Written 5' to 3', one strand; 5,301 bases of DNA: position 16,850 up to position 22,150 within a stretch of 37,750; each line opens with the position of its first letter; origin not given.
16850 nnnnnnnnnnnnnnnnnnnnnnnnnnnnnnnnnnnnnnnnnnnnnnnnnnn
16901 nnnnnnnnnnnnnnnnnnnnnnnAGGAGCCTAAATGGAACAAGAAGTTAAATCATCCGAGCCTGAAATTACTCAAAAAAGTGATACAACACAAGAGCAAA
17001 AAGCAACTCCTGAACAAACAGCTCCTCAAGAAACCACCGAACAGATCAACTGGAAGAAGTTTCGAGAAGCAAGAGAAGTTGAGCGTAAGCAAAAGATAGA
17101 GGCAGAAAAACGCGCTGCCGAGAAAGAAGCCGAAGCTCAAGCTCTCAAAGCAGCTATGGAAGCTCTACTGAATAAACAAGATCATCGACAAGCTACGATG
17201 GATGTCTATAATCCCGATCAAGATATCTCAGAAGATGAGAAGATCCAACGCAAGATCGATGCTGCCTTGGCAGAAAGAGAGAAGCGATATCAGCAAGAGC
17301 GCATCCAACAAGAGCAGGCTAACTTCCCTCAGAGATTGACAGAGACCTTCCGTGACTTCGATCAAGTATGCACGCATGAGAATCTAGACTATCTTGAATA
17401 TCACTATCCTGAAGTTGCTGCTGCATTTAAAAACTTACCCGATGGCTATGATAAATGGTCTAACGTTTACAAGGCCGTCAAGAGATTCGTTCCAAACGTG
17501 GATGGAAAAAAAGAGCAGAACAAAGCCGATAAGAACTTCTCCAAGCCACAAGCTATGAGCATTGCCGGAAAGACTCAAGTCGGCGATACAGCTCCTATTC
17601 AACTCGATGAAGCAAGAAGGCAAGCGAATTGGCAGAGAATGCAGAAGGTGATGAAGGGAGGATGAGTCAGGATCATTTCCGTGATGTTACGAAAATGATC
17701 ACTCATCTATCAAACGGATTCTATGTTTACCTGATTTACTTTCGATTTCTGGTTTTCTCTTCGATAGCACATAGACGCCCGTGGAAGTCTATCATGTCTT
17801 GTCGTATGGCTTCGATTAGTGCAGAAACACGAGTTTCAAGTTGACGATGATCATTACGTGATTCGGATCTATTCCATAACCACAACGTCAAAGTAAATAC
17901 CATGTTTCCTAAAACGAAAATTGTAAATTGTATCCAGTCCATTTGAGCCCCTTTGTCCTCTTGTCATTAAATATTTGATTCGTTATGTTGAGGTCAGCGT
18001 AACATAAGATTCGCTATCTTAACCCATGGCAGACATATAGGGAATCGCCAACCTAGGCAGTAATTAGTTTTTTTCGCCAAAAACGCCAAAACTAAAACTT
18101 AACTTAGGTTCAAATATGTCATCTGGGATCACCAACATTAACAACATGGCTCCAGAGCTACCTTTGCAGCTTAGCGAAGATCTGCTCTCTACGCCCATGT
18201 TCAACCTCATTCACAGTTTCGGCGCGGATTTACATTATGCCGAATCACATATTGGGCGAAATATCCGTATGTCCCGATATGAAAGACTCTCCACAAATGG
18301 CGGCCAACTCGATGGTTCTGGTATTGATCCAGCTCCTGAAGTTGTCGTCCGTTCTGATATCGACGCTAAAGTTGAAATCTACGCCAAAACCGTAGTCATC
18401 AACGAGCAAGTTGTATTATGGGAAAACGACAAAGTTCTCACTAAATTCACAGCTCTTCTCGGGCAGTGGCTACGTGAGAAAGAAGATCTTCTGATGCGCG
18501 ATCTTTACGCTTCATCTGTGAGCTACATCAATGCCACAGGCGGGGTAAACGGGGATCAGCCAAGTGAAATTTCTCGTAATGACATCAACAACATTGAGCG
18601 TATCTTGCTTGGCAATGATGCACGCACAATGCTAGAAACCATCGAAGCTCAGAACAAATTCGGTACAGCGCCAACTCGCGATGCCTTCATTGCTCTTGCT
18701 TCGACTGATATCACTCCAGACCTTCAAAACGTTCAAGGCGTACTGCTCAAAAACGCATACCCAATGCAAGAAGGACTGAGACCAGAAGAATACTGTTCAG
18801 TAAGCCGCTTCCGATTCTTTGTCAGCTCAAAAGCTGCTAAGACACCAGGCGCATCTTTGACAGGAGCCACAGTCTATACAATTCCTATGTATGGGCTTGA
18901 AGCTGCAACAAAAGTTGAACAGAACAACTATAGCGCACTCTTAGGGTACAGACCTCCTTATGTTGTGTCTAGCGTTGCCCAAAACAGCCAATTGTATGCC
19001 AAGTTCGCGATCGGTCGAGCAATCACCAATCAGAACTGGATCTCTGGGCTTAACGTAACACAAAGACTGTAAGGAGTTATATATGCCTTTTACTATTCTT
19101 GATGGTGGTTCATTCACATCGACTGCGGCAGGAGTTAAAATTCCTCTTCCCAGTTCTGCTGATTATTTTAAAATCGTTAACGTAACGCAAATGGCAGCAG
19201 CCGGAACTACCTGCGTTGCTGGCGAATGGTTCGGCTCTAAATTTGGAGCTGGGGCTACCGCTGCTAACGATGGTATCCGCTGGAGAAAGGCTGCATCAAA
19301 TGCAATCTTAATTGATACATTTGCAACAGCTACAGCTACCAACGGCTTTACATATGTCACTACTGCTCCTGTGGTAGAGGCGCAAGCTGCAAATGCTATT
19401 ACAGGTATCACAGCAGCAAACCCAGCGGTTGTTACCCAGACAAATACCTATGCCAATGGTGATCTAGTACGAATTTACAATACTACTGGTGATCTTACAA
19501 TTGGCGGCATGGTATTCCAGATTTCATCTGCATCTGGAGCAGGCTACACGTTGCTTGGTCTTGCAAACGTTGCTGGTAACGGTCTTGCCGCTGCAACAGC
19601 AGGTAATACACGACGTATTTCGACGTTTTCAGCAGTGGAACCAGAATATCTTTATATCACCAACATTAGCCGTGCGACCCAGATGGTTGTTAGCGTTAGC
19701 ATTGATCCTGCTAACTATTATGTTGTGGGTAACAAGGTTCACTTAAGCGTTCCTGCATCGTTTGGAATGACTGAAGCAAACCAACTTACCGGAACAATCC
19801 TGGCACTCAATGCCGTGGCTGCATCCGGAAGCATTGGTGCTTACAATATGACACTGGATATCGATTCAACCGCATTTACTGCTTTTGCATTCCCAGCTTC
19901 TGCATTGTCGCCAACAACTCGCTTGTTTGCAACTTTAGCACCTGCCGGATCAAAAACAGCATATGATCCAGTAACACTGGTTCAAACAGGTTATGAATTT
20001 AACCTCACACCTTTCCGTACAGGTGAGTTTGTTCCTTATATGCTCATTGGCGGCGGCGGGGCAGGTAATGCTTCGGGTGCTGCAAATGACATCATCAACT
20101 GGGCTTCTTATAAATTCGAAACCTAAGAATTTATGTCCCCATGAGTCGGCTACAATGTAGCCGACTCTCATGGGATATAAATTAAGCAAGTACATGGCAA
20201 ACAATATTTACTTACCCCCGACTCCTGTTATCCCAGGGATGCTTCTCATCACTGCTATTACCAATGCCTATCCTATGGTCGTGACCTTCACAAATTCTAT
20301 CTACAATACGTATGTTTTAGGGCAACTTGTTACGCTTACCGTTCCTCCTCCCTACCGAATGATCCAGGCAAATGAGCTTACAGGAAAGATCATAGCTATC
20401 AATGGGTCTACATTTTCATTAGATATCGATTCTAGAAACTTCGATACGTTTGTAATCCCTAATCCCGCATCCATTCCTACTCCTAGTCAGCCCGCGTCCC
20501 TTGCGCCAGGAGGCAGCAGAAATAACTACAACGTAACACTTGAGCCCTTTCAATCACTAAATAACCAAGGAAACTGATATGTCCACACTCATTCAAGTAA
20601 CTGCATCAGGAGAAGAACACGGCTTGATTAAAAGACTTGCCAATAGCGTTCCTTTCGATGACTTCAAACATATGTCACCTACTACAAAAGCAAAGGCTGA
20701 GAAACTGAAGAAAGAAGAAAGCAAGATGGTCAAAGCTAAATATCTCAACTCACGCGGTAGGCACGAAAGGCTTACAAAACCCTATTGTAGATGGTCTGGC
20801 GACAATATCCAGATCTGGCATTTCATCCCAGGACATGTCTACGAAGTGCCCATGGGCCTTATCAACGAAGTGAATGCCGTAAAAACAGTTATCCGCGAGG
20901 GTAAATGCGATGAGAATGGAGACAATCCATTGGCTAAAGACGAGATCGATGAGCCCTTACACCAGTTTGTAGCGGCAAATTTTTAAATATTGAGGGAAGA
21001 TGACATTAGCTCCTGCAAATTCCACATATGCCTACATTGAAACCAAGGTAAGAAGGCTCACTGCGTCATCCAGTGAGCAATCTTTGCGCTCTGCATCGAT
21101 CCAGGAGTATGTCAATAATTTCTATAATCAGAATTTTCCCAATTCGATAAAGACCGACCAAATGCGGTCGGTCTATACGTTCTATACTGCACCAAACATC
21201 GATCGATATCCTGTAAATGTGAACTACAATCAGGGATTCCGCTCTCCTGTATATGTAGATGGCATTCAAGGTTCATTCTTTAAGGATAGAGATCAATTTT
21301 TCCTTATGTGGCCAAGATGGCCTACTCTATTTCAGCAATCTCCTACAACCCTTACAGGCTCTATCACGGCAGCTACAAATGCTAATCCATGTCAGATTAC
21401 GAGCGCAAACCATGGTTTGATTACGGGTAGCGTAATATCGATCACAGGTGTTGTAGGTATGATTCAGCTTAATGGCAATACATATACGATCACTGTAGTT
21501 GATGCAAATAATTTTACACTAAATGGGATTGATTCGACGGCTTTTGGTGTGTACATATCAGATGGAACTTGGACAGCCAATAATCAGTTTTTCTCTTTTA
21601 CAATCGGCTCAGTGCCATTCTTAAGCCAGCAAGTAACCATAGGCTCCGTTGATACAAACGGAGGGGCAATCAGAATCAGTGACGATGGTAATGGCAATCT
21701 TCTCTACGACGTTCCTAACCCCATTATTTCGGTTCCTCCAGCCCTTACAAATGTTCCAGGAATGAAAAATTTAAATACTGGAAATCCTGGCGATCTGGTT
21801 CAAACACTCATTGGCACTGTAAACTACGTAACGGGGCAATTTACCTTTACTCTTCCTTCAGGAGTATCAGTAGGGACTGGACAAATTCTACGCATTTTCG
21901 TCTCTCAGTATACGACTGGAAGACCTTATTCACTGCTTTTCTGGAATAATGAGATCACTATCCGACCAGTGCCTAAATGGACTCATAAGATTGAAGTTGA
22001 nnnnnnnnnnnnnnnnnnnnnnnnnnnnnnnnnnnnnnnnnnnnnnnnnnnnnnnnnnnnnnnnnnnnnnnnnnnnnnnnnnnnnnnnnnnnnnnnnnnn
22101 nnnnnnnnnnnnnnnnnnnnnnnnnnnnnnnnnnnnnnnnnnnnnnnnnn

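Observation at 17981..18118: Conserved ~31-nt box and shared initiation context upstream of the two most prominent structural genes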

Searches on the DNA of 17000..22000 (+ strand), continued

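Call 35: search_with_rna_model(model_id=R1, sources=[window, L082, L083, L087, L088, L091, L092, L094, L096, L098, L099, L100, L101, L102, L103, L104, L105, L106, L107, L110, L111, L113, L114, L115, L116, L119, L122, L123, L124, L125, L126, L127, L128, L129, L130, L131, L132, L133, L134, L135, L136, L137, L138, L139, L140, L143, L144, L145, L146, L147, L148, L149, L151, L154, L156, L157, L158], max_evalue=10, make_alignment=true)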
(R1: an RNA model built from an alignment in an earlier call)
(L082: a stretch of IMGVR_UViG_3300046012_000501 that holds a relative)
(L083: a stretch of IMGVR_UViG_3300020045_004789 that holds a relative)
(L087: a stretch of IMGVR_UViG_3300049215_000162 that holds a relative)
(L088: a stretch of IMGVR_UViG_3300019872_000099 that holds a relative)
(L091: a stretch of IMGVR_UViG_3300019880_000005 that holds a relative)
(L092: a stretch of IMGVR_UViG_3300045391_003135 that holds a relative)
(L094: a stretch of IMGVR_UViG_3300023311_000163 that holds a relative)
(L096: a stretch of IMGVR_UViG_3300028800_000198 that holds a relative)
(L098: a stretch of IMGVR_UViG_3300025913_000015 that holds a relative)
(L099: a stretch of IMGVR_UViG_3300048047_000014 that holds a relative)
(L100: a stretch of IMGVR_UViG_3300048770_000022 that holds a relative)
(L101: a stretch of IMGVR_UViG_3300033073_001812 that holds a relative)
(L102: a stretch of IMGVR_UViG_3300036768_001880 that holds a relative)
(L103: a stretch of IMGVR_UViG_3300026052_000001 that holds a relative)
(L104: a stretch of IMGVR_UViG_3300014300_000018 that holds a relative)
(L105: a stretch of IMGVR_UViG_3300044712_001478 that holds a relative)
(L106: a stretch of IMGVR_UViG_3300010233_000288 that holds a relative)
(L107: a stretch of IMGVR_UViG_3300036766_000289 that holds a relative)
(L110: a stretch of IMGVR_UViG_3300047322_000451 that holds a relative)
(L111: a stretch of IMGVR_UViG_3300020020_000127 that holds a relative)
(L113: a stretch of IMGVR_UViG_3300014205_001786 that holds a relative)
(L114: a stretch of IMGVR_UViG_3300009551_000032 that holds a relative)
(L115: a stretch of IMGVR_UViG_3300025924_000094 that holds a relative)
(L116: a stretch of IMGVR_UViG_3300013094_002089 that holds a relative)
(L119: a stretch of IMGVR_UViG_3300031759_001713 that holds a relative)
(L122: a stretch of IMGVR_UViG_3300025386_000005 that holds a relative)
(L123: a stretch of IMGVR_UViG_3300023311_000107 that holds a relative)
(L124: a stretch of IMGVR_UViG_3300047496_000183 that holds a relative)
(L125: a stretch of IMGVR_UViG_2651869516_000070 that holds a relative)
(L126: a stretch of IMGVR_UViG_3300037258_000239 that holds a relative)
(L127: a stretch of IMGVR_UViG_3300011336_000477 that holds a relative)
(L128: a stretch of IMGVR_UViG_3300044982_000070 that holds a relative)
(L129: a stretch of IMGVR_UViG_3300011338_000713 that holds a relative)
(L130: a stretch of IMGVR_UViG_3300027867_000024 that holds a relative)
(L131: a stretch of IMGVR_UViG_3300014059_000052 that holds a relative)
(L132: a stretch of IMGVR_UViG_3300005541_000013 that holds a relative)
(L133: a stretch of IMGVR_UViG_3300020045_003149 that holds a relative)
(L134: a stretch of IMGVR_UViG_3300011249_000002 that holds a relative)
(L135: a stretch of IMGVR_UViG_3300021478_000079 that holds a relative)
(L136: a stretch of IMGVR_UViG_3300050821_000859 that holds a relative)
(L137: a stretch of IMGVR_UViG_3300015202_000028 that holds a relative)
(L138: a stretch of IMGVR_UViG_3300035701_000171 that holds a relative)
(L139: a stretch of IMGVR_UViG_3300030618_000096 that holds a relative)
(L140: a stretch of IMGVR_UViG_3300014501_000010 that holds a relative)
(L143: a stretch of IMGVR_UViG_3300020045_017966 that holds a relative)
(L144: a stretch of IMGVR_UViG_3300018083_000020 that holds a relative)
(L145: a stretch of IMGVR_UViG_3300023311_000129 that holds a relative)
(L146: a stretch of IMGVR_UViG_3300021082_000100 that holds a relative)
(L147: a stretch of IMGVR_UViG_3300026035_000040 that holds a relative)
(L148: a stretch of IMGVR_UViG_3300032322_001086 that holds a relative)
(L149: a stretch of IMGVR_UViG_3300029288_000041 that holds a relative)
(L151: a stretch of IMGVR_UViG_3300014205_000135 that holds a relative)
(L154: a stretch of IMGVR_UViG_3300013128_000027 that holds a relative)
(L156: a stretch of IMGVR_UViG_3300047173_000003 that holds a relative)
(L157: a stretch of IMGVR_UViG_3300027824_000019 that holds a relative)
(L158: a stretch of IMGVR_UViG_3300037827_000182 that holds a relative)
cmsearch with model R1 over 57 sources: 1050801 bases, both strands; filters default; matches with E-value up to 10: 52.
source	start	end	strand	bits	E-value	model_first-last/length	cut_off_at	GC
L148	306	337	+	31.3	0.00021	1-32/32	no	0.41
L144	6656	6688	+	31.1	0.00024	1-32/32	no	0.45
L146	6656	6688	+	31.1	0.00024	1-32/32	no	0.45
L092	5451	5482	+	30.4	0.00037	1-32/32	no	0.5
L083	5973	6004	+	30.3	0.0004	1-32/32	no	0.41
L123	5883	5915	+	28.4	0.0013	1-32/32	no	0.48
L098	5811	5842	+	28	0.0016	1-32/32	no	0.38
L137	5083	5112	+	27.8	0.0018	1-32/32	no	0.43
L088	2307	2339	+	27.1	0.0027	1-32/32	no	0.36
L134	5678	5710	+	26.9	0.003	1-32/32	no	0.42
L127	2616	2645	+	26.7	0.0034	1-32/32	no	0.43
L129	5905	5934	+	26.7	0.0034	1-32/32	no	0.43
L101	6632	6661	+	26.7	0.0034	1-32/32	no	0.33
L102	5844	5876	+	26.6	0.0037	1-32/32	no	0.48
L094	4204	4235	+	26.1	0.005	1-32/32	no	0.41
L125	5874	5905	+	26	0.0051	1-32/32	no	0.28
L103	5700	5730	+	25.9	0.0055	1-32/32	no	0.55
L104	5700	5730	+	25.9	0.0055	1-32/32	no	0.55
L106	2279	2312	+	25.3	0.0078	1-32/32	no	0.44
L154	4710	4739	+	25.1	0.0092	1-32/32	no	0.5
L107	5929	5959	+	24.9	0.01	1-32/32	no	0.45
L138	5922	5952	+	24.9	0.01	1-32/32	no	0.39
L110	6632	6663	+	24.8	0.011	1-32/32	no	0.5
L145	4600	4630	+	24.7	0.012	1-32/32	no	0.35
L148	357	388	+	24.3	0.015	1-32/32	no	0.44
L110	6687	6719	+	24.3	0.015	1-32/32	no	0.45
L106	2188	2217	+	24.2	0.015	1-32/32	no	0.5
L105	6200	6228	+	23.2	0.029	1-32/32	no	0.52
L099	5108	5138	+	22.7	0.038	1-32/32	no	0.55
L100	5314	5344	+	22.7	0.038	1-32/32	no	0.55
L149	4650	4679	+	22.6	0.04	1-32/32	no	0.6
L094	4146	4176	+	22.5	0.044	1-32/32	no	0.39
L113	2664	2697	+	21.7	0.071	1-32/32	no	0.38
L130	1826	1855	+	21.6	0.077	1-32/32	no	0.43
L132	6078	6107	+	21.6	0.077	1-32/32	no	0.43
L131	5963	5994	+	20.3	0.17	1-32/32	no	0.53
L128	6615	6645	+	18.5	0.49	1-32/32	no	0.61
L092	5396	5427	+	17.1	1.2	1-32/32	no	0.47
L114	4946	4978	+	16.2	1.9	1-32/32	no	0.58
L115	6032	6064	+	16.2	1.9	1-32/32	no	0.58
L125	5806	5841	+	15.9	2.4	1-32/32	no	0.33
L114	15934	15968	+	15.7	2.6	1-32/32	no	0.51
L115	17020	17054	+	15.7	2.6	1-32/32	no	0.51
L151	2096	2126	+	15.6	2.8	1-32/32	no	0.45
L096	12073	12105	+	15.6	2.9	1-32/32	no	0.52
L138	5862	5888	+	14.9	4.4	1-32/32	no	0.41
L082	5994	6024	+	14.8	4.6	1-32/32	no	0.52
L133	6692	6720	+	14.8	4.6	1-32/32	no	0.48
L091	5952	5982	+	14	7.3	1-32/32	no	0.61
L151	2038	2073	+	13.6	9.4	1-32/32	no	0.47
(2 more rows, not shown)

Alignment A3: 52 matches aligned to the model, 37 columns, each read 5' to 3' on its own strand. Consensus structure (alignment columns), stored with it:
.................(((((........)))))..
